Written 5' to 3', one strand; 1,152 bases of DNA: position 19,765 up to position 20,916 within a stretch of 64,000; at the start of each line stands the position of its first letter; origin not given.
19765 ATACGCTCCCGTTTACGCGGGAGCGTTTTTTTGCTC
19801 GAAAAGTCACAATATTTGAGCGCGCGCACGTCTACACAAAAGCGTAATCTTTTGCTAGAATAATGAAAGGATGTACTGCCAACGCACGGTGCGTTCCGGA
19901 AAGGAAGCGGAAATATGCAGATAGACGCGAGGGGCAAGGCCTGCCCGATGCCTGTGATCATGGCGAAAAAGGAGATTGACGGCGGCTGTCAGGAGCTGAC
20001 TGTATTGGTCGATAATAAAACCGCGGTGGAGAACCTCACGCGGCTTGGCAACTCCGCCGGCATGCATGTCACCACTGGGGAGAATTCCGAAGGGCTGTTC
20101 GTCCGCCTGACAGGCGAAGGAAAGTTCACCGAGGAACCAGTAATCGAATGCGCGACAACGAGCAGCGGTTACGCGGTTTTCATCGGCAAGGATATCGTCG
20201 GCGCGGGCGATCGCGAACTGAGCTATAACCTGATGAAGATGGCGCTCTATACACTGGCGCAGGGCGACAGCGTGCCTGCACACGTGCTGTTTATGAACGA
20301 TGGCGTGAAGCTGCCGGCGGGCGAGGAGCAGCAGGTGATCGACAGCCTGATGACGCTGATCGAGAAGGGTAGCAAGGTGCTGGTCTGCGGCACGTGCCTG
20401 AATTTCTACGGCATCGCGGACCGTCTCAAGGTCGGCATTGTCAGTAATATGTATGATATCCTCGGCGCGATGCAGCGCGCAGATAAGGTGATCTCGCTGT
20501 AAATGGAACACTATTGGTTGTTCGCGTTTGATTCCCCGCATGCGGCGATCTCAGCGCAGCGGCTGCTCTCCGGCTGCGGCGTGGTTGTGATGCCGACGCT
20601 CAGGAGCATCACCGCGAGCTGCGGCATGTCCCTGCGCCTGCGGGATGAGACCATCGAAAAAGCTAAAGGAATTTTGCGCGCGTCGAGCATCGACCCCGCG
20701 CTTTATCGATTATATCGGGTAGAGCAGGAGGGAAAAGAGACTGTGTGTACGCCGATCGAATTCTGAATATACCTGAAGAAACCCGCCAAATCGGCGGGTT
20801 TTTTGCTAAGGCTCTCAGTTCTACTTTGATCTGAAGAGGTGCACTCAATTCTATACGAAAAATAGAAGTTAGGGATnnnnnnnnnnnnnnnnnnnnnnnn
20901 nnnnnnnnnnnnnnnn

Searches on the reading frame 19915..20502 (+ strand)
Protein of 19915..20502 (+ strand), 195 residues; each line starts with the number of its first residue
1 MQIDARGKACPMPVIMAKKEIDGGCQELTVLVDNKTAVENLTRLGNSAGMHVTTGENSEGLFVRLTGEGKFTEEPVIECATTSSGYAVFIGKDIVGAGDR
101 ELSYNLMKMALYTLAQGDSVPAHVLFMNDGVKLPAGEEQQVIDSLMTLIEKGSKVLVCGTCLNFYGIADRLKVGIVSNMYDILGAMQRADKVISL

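Call 94: search_protein_families(library=ncbifam, proteins=[window:19915-20502:+], max_evalue=0.001)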
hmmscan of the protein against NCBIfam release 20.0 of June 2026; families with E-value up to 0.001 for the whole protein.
window:19915-20502:+ (195 aa): 1 family
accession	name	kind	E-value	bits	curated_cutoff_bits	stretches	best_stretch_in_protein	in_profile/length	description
TIGR03527.1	selenium_YedF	equivalog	1e-54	185.4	110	1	3-195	1-194/194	sulfurtransferase-like selenium metabolism protein YedF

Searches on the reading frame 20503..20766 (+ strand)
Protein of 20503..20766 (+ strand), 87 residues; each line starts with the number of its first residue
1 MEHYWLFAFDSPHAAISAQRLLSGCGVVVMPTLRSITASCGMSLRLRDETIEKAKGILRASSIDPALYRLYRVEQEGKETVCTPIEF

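Call 9: find_encoding_contigs(protein=window:20503-20766:+, flank=6000, max_places=10)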
Protein window:20503-20766:+ (87 aa): 4 contigs read that carry it; 2 places shown.
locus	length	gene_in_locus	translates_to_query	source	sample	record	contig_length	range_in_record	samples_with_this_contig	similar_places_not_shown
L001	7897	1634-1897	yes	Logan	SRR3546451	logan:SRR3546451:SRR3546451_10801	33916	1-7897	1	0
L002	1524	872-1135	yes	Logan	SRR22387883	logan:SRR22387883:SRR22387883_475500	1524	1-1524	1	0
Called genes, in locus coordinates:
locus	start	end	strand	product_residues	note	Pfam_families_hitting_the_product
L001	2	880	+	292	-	?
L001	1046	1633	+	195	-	PF01206:TusA, PF02635:DsrE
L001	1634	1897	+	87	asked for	PF11823:Se_S_carrier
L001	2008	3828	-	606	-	-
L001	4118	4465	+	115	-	PF03551:PadR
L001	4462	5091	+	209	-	-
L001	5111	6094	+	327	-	PF13349:DUF4097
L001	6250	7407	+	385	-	PF05684:DUF819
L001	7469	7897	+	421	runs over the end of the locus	PF10509:GalKase_gal_bdg, PF00288:GHMP_kinases_N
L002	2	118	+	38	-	?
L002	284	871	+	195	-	PF01206:TusA, PF02635:DsrE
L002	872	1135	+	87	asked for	PF11823:Se_S_carrier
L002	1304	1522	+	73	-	?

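Call 94: search_protein_families(library=ncbifam, proteins=[window:20503-20766:+], max_evalue=0.001)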
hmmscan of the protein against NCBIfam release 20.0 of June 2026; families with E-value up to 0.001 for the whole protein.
window:20503-20766:+ (87 aa): 0 families
